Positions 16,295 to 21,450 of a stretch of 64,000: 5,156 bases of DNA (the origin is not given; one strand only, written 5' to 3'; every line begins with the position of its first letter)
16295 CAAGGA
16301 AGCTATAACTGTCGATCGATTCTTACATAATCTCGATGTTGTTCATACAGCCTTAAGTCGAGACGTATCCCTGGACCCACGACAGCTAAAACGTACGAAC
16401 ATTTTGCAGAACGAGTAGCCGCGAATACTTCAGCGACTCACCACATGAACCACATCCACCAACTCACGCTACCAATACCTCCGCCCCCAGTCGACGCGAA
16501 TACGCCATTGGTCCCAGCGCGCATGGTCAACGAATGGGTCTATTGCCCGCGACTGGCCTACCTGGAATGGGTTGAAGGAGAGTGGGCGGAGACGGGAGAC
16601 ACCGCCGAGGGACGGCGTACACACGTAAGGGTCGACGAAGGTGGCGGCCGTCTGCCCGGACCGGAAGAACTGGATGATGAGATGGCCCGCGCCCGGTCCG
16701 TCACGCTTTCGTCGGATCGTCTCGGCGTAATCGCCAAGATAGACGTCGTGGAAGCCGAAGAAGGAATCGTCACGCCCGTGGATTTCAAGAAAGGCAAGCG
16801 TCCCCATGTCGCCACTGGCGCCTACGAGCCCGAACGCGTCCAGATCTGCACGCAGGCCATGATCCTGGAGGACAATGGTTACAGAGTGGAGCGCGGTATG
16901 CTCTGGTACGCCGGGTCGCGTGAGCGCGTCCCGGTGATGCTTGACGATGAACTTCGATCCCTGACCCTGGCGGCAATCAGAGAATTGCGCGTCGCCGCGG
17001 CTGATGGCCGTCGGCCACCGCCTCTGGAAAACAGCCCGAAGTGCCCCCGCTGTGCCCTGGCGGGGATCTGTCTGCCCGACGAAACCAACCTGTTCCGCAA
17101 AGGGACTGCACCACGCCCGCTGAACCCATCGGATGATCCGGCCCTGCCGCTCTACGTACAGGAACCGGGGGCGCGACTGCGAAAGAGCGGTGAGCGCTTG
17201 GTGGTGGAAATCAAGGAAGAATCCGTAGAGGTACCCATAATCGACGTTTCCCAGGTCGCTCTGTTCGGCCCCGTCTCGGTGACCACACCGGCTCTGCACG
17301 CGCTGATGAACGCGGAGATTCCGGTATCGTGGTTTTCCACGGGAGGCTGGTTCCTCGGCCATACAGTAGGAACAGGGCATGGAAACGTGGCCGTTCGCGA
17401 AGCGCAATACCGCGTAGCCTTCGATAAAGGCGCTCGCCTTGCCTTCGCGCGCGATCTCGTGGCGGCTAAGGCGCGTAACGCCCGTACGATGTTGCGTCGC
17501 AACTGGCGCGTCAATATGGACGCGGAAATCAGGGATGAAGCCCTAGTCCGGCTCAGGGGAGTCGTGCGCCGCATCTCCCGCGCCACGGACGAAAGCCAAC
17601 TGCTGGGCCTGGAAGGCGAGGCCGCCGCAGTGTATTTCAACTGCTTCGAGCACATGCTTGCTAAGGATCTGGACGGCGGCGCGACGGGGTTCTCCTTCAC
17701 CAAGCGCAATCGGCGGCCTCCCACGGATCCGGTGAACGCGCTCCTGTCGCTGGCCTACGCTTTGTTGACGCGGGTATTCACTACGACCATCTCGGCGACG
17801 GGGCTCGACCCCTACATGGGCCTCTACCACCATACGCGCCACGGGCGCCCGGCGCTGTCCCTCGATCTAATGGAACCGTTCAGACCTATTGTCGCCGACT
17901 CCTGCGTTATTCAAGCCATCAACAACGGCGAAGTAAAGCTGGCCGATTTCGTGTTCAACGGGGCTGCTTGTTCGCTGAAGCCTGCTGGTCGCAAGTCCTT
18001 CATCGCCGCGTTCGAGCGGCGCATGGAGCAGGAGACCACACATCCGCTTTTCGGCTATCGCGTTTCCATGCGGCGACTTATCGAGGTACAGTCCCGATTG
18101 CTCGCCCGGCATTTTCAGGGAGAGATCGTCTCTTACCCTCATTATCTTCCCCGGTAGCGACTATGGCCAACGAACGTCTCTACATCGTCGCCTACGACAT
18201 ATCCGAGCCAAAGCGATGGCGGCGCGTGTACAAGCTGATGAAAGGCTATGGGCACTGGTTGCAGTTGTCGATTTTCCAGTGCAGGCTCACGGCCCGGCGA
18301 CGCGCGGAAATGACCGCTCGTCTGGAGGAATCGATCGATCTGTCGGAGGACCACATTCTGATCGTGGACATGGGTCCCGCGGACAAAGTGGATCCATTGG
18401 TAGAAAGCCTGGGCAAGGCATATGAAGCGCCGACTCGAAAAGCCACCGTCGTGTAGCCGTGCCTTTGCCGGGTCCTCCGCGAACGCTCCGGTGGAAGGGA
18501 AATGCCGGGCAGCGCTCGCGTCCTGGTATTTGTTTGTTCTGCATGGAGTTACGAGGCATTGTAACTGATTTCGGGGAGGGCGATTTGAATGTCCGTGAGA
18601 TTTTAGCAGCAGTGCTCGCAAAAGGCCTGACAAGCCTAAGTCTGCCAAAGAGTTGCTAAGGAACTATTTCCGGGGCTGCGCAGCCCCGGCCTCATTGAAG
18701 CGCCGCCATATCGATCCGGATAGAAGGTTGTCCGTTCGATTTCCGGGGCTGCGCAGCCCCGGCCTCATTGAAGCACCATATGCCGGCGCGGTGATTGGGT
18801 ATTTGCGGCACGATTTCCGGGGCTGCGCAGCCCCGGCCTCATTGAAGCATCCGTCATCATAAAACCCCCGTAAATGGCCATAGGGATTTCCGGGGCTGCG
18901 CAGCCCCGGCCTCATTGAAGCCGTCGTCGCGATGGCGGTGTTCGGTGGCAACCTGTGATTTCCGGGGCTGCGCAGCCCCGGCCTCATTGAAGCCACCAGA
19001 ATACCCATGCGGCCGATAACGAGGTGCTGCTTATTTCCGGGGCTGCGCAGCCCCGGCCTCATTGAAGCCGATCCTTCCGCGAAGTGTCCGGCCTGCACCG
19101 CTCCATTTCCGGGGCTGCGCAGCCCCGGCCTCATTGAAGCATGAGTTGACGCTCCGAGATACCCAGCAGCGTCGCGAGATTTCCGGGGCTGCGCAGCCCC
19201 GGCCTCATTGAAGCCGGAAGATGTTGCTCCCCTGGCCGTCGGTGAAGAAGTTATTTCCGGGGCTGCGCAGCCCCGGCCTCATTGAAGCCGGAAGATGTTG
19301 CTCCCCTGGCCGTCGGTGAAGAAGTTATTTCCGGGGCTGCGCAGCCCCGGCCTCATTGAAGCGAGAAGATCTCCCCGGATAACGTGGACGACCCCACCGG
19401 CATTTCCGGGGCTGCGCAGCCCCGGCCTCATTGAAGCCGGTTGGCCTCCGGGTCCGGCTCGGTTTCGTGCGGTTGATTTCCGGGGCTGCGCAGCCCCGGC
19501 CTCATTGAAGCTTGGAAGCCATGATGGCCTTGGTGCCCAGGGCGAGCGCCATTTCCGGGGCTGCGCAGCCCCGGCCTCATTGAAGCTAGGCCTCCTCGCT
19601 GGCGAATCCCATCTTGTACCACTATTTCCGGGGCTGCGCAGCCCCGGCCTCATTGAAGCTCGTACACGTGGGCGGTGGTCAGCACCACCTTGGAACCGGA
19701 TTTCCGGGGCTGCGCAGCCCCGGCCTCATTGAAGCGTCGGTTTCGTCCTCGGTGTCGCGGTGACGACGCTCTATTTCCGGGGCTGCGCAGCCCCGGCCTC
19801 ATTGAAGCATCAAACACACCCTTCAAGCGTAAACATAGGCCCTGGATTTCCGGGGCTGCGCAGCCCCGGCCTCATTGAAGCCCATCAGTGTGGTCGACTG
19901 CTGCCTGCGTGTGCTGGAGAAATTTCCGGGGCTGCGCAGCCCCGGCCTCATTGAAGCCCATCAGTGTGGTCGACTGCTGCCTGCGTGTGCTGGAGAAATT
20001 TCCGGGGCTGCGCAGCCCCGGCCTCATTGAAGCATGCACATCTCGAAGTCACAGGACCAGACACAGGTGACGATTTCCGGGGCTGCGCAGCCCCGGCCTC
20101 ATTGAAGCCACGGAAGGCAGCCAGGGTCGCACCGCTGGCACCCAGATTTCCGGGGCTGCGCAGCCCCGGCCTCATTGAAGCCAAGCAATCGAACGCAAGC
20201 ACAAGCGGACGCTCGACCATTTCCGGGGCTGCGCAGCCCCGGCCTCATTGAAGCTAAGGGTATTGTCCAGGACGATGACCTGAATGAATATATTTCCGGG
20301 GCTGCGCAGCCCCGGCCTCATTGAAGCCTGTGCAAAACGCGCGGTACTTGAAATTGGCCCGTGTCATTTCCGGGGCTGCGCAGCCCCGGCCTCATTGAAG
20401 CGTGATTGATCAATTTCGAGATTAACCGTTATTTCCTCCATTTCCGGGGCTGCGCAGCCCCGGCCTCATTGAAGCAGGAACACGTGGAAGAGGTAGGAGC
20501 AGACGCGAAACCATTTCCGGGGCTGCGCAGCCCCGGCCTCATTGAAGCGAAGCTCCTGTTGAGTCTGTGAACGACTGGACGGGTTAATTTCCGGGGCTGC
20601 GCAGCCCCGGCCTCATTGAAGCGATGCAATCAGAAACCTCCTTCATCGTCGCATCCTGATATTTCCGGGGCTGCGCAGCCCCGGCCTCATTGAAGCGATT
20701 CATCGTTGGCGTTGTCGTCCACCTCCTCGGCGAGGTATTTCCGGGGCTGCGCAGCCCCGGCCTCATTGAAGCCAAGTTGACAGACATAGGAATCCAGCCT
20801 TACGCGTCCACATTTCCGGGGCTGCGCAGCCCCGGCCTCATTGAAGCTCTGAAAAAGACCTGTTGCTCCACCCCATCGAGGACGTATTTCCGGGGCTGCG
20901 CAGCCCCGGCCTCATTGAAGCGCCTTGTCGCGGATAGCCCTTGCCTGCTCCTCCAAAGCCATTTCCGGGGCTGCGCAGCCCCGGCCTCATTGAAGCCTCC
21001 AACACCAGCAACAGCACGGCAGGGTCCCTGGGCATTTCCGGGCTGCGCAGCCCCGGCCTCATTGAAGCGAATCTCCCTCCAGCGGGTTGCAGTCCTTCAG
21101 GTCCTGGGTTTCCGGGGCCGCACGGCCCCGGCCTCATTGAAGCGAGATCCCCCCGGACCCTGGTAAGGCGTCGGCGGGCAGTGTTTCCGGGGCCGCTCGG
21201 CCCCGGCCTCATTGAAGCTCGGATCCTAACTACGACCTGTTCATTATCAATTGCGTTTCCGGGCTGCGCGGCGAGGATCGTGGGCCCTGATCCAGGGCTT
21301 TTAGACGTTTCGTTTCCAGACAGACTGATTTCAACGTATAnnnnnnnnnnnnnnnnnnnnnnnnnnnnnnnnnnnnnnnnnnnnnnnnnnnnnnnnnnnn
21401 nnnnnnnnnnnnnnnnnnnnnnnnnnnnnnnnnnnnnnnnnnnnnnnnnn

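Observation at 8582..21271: Complete type I-G (I-U) CRISPR-Cas locus with 35-repeat array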

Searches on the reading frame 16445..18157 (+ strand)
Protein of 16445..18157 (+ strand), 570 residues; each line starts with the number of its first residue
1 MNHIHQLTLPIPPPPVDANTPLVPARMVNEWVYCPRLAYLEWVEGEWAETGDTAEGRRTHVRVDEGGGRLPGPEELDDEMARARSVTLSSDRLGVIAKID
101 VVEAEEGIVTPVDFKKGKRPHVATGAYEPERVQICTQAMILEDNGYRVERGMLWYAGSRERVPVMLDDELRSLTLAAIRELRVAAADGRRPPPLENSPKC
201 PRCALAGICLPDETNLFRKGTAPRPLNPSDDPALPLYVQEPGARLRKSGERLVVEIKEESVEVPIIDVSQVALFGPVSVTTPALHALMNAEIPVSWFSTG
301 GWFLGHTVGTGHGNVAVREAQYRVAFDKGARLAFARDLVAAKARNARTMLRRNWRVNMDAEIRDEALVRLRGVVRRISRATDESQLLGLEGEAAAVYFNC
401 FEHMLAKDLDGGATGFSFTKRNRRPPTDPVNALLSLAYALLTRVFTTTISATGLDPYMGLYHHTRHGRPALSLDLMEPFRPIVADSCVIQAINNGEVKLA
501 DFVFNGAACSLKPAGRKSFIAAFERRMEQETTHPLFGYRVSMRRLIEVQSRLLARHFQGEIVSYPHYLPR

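Call 4: search_protein_families(library=ncbifam, proteins=[window:16445-18157:+], max_evalue=0.01)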
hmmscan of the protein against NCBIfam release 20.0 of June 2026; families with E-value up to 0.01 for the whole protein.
window:16445-18157:+ (570 aa): 11 families
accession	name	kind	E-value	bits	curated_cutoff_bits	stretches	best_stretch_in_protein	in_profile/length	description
NF049935.1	cas4g_cas1g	exception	2.3e-230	765.7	560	1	22-570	1-546/546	CRISPR-associated endonuclease Cas4g/Cas1g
TIGR04093.1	cas1_CYANO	exception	1.1e-92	310.6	385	1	236-567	3-331/334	type I-D CRISPR-associated endonuclease Cas1d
TIGR03640.1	cas1_DVULG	exception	2.8e-87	293.1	385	1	236-568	6-339/340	type I-C CRISPR-associated endonuclease Cas1c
TIGR00287.1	cas1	equivalog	1.1e-78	264.6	71.7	1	236-561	2-323/327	CRISPR-associated endonuclease Cas1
TIGR03983.1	cas1_MYXAN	equivalog_domain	1.1e-70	238.3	358.05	1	226-560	4-337/347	type I-MYXAN CRISPR-associated endonuclease Cas1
TIGR03641.1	cas1_HMARI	exception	1.4e-51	175.7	304.1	1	236-560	3-314/324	type I-B CRISPR-associated endonuclease Cas1b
TIGR00372.1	cas4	equivalog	6.1e-29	101.1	65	1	27-211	5-180/180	CRISPR-associated protein Cas4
TIGR04329.1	cas1_PREFRAN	exception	7.6e-29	100.8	300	1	242-523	15-281/317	type V CRISPR-associated endonuclease Cas1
TIGR03639.1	cas1_NMENI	exception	4.1e-17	62.4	120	1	244-492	11-232/278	type II CRISPR-associated endonuclease Cas1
TIGR03638.1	cas1_ECOLI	exception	1.3e-08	34.5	215.6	1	236-342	14-119/269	type I-E CRISPR-associated endonuclease Cas1e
TIGR04328.1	cas4_PREFRAN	exception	0.00075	19.6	70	1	28-209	6-175/178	type V CRISPR-associated protein Cas4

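Call 5: search_protein_families(library=pfam, proteins=[window:16445-18157:+], max_evalue=0.01)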
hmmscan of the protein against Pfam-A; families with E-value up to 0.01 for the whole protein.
window:16445-18157:+ (570 aa): 3 families
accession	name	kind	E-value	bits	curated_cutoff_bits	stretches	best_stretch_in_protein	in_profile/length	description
PF01867.21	Cas_Cas1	-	1.8e-92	309.9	22.3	1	236-524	1-282/283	CRISPR associated protein Cas1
PF01930.23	Cas_Cas4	-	8.3e-19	68.7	22.7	1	27-210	4-159/160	Domain of unknown function DUF83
PF12705.13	PDDEXK_1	-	4.9e-05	23.8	22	1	85-209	110-246/247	PD-(D/E)XK nuclease superfamily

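Call 49: search_protein_families(library=padloc, proteins=[window:16445-18157:+], max_evalue=0.01)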
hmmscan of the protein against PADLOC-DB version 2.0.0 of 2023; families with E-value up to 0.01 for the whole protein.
window:16445-18157:+ (570 aa): 46 families (the best 25 are shown)
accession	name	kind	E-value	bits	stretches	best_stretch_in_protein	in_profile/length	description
PDLC01747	Cas1g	-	2.6e-182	605.1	1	23-569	1-522/523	-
PDLC02067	Cas1b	-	1.4e-106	355.4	1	31-560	6-523/533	-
PDLC00928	Cas1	-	2.4e-98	327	1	236-559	3-315/315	Cas1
PDLC01248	Cas1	-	9.1e-97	322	1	236-559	3-289/289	"CAS-I,CAS-II,CAS-III,CAS-IV,CAS-V,CAS-VI; acquisition_1"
PDLC01608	Cas1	-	6.6e-93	309.2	1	236-525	1-276/276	"CAS-I,CAS-II,CAS-III,CAS-IV,CAS-V,CAS-VI; acquisition_1"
PDLC01743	Cas1c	-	2.9e-92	307.5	1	236-568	8-335/337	-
PDLC02025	Cas1d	-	7.7e-92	306.2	1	236-565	4-311/316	-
PDLC00923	Cas1c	-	7.4e-88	293.1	1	236-568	6-339/340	"CRISPR-associated endonuclease Cas1, subtype I-C/DVULG"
PDLC01334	Cas1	-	5e-87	290.3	1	236-568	5-336/336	"CAS-I,CAS-II,CAS-III,CAS-IV,CAS-V,CAS-VI; acquisition_1"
PDLC00927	Cas1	-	3e-79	264.6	1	236-561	2-323/327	CRISPR-associated endonuclease Cas1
PDLC01449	Cas1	-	1.8e-72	242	1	236-560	4-283/285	"CAS-I,CAS-II,CAS-III,CAS-IV,CAS-V,CAS-VI; acquisition_1"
PDLC00922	Cas1a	-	3e-71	238.3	1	226-560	4-337/347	"CRISPR-associated endonuclease Cas1, subtype MYXAN"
PDLC01249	Cas1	-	3.5e-62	208.2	1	236-502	1-246/246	"CAS-I,CAS-II,CAS-III,CAS-IV,CAS-V,CAS-VI; acquisition_1"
PDLC01740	Cas1_IIIa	-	6.5e-56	188.5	1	236-533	3-289/331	-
PDLC01742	Cas1b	-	2.6e-51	173.1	1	237-559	6-315/326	-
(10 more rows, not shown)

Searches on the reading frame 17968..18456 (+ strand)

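Call 4: search_protein_families(library=ncbifam, proteins=[window:17968-18456:+], max_evalue=0.01)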
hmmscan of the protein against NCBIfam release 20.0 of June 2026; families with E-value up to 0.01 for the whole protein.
window:17968-18456:+ (162 aa): 1 family
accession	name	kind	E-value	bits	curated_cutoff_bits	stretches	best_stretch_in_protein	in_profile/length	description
TIGR01573.1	cas2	equivalog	4.5e-10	39.7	24.5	1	70-135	1-70/96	CRISPR-associated endonuclease Cas2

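Call 5: search_protein_families(library=pfam, proteins=[window:17968-18456:+], max_evalue=0.01)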
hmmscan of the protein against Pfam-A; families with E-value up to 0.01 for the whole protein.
window:17968-18456:+ (162 aa): 1 family
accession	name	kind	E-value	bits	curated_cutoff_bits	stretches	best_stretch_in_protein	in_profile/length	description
PF09827.14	CRISPR_Cas2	-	1.2e-17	64.3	23.8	1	71-136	2-67/74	CRISPR associated protein Cas2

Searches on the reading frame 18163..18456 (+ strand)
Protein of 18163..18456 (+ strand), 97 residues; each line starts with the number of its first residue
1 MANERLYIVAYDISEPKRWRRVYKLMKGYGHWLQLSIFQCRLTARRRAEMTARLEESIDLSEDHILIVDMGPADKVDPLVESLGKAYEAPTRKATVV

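Call 49: search_protein_families(library=padloc, proteins=[window:18163-18456:+], max_evalue=0.01)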
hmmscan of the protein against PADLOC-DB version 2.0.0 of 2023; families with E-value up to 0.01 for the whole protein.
window:18163-18456:+ (97 aa): 20 families
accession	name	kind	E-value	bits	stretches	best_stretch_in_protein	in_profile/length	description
PDLC01756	Cas2g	-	5.4e-30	101.3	1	3-97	2-96/96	-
PDLC02078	Cas2b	-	9e-22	74.8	1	5-72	3-69/94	-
PDLC02027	Cas2d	-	1.1e-19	68.7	1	7-68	3-64/89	-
PDLC01338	Cas2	-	5.4e-19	66.5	1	7-72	1-63/76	"CAS-I,CAS-II,CAS-III,CAS-IV,CAS-V,CAS-VI; acquisition_2"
PDLC01443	Cas2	-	7.8e-17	59.6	1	6-73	2-67/86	"CAS-I,CAS-II,CAS-III,CAS-IV,CAS-V,CAS-VI; acquisition_2"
PDLC01649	Cas2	-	8.3e-17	59.3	1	6-70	2-65/70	"CAS-I,CAS-II,CAS-III,CAS-IV,CAS-V,CAS-VI; acquisition_2"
PDLC00936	Cas2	-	1e-14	52.7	1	7-71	1-68/83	Cas2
PDLC01749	Cas2b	-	8.8e-13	46.6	1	8-76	4-71/87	-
PDLC01251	Cas2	-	9.7e-12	43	1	5-70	1-65/84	"CAS-I,CAS-II,CAS-III,CAS-IV,CAS-V,CAS-VI; acquisition_2"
PDLC01748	Cas2_IIIa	-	1.4e-11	42.8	1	8-71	4-66/88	-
PDLC00935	Cas2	-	3.4e-11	41.4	1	5-71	1-71/96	CRISPR-associated endonuclease Cas2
PDLC02076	Cas2b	-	4.6e-11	41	1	8-69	4-64/87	-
PDLC01751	Cas2c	-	3.8e-10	38.1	1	8-91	4-89/95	-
PDLC02074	Cas2_IIIb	-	5e-10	37.3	1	5-68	2-63/86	-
PDLC01489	Cas2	-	5.2e-08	31.2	1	4-67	2-55/69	"CAS-I,CAS-II,CAS-III,CAS-IV,CAS-V,CAS-VI; acquisition_2"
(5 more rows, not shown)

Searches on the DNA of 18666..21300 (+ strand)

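Call 11: search_dna_similar(query=window:18666-21300:+, collection=phages, mode=distant, max_evalue=1, max_rows=30)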
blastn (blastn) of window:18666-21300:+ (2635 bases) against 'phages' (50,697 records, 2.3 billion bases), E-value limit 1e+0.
Records with a match: 14; places in all: 14; records where one place covers at least 80% of the query: 0.
Best place of each record, by identity: 90-95% 4; 80-90% 10.
By first word of the organism name: Xanthomonas 9; Caulobacter 4; Xylella 1.
By host as written in the record: Xanthomonas albilineans CFBP2523 6; - 3; Caulobacter segnis CBR1 3; Xanthomonas citri 1; Caulobacter sp. CBR1 1.
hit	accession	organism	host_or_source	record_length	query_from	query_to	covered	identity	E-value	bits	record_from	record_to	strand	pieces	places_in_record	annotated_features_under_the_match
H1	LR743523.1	Xylella phage Usme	Phage obtained on X. albilineans after ...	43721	544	650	3%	87.9%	8e-1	86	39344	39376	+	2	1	FIG00441406: hypothetical protein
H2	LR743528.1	Xanthomonas phage Tabio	Phage obtained from Runoff water ...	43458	544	650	3%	87.9%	8e-1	86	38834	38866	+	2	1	FIG00441406: hypothetical protein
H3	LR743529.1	Xanthomonas phage Sopo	Phage obtained from Runoff water ...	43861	544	650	3%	87.9%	8e-1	86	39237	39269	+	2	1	FIG00441406: hypothetical protein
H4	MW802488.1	Xanthomonas phage Olaya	Xanthomonas albilineans CFBP2523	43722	544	650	3%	87.9%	8e-1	86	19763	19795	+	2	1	hypothetical protein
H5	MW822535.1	Xanthomonas phage Bolivar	Xanthomonas albilineans CFBP2523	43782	544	650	3%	87.9%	8e-1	86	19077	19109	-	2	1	hypothetical protein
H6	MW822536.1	Xanthomonas phage Usaquen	Xanthomonas albilineans CFBP2523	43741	544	650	3%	87.9%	8e-1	86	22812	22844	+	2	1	hypothetical protein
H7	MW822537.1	Xanthomonas phage Alcala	Xanthomonas albilineans CFBP2523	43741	544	650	3%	87.9%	8e-1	86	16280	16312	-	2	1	hypothetical protein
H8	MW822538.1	Xanthomonas phage Fontebon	Xanthomonas albilineans CFBP2523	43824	544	650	3%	87.9%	8e-1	86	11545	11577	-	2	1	hypothetical protein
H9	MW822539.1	Xanthomonas phage Soumapaz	Xanthomonas albilineans CFBP2523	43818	544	650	3%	87.9%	8e-1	86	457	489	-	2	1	hypothetical protein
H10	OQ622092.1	Xanthomonas phage 10KY502B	Xanthomonas citri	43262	544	650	3%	87.9%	8e-1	86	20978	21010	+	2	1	hypothetical protein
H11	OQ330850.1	Caulobacter phage TMCBR4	Caulobacter segnis CBR1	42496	1003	1034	1%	93.8%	5e-3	50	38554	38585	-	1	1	HNH endonuclease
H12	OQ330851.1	Caulobacter phage W2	Caulobacter segnis CBR1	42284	1003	1034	1%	93.8%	5e-3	50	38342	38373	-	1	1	HNH endonuclease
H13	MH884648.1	Caulobacter phage Kronos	Caulobacter sp. CBR1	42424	1003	1034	1%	90.6%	2e-1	46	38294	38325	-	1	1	hypothetical protein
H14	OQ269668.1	Caulobacter phage TMCBR2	Caulobacter segnis CBR1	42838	1003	1034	1%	90.6%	2e-1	46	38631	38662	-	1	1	HNH endonuclease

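Call 27: search_dna_similar(query=window:18666-21300:+, collection=plasmids, mode=distant, max_evalue=1, max_rows=30)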
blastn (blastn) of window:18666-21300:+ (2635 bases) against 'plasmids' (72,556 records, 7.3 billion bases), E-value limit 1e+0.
In 1 record(s) the limit of 40 matching pieces per record was reached: places in those records are undercounted.
Records with a match: 13; places in all: 38; records where one place covers at least 80% of the query: 1.
Best place of each record, by identity: 95-99% 1; 90-95% 1; 80-90% 4; 60-80% 7.
By first word of the organism name: Pantoea 4; Cereibacter 2; Bradyrhizobium 2; Candidatus 1; Methylomagnum 1; Azospirillum 1; Pelagibacterium 1; Limimaricola 1.
By predicted mobility (MOB-suite, as given by PLSDB): non-mobilizable 7; mobilizable 4; conjugative 2.
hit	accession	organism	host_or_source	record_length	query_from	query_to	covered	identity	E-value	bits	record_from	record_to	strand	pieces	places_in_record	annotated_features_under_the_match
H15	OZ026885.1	Candidatus Methylocalor cossyra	-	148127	4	2332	85%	65.1%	2e-8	385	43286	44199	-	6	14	protein of unknown function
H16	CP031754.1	Cereibacter sphaeroides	cell culture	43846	3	2553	40%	70.2%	5e-3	340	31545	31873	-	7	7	none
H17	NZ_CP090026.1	Cereibacter azotoformans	cell culture,Aquaculture sediment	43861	3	2553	40%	70.2%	5e-3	340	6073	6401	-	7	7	none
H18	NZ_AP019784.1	Methylomagnum ishizawai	-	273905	75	2553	21%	71.1%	1e-3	243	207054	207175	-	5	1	hypothetical protein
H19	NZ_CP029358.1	Azospirillum thermophilum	cell culture,hot spring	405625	1425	2487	5%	75.2%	7e-1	89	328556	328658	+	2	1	none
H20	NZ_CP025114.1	Bradyrhizobium sp. SK17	whole organism,agricultural soil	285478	1072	1132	2%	78.8%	7e-1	45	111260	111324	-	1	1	DUF1109 domain-containing protein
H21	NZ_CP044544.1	Bradyrhizobium betae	Beta vulgaris,Cell culture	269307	1072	1132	2%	78.8%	7e-1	45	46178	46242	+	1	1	DUF1109 domain-containing protein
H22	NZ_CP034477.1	Pantoea agglomerans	food,leaf from rome apple cultivar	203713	1992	2025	1%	88.2%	7e-1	45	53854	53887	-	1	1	bifunctional diguanylate cyclase/phosphodiesterase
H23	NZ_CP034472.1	Pantoea agglomerans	food,leaf from rome apple cultivar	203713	1992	2025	1%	88.2%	7e-1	45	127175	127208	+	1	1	bifunctional diguanylate cyclase/phosphodiesterase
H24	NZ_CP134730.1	Pantoea agglomerans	cell culture,stem [BTO:0001300],Rubus ...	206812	1992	2025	1%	88.2%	7e-1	45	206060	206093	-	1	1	bifunctional diguanylate cyclase/phosphodiesterase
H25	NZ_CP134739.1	Pantoea agglomerans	cell culture,Water from creek adjacent ...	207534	1992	2025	1%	88.2%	7e-1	45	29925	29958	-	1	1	bifunctional diguanylate cyclase/phosphodiesterase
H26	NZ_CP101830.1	Pelagibacterium sp. H642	soil,desert land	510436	1860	1891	1%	90.6%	7e-1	46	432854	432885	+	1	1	GGDEF domain-containing protein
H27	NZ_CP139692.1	Limimaricola variabilis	Bacterial Culture,hydrothermal vent ...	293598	2049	2075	1%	96.3%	7e-1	46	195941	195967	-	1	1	TRAP transporter substrate-binding protein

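Call 80: get_annotated_region(hit=H11, flank=1500)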
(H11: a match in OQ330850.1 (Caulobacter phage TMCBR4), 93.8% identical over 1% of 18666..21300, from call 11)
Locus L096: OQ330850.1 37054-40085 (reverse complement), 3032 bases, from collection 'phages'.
description: Caulobacter phage TMCBR4, complete genome.
organism: Caulobacter phage TMCBR4 (NCBI taxid 3028191)
taxonomy: Viruses; Duplodnaviria; Heunggongvirae; Uroviricota; Caudoviricetes
host: Caulobacter segnis CBR1; source: water sample; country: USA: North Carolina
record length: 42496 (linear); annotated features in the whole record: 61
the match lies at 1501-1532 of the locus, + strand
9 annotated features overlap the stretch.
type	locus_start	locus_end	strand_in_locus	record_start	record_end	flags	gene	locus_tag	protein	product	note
CDS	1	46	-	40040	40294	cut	-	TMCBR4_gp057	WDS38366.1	hypothetical protein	-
CDS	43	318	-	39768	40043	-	-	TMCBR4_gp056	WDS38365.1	hypothetical protein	-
CDS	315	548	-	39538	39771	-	-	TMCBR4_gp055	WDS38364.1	hypothetical protein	-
CDS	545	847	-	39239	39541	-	-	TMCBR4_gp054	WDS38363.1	hypothetical protein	-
CDS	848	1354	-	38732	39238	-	-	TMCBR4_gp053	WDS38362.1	hypothetical protein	-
CDS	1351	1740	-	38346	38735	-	-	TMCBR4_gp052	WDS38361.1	HNH endonuclease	-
CDS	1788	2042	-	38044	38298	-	-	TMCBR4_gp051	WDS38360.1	hypothetical protein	-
CDS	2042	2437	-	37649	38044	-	-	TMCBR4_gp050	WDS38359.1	hypothetical protein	-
CDS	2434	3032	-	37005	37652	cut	-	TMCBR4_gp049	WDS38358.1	VRR-NUC domain-containing protein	-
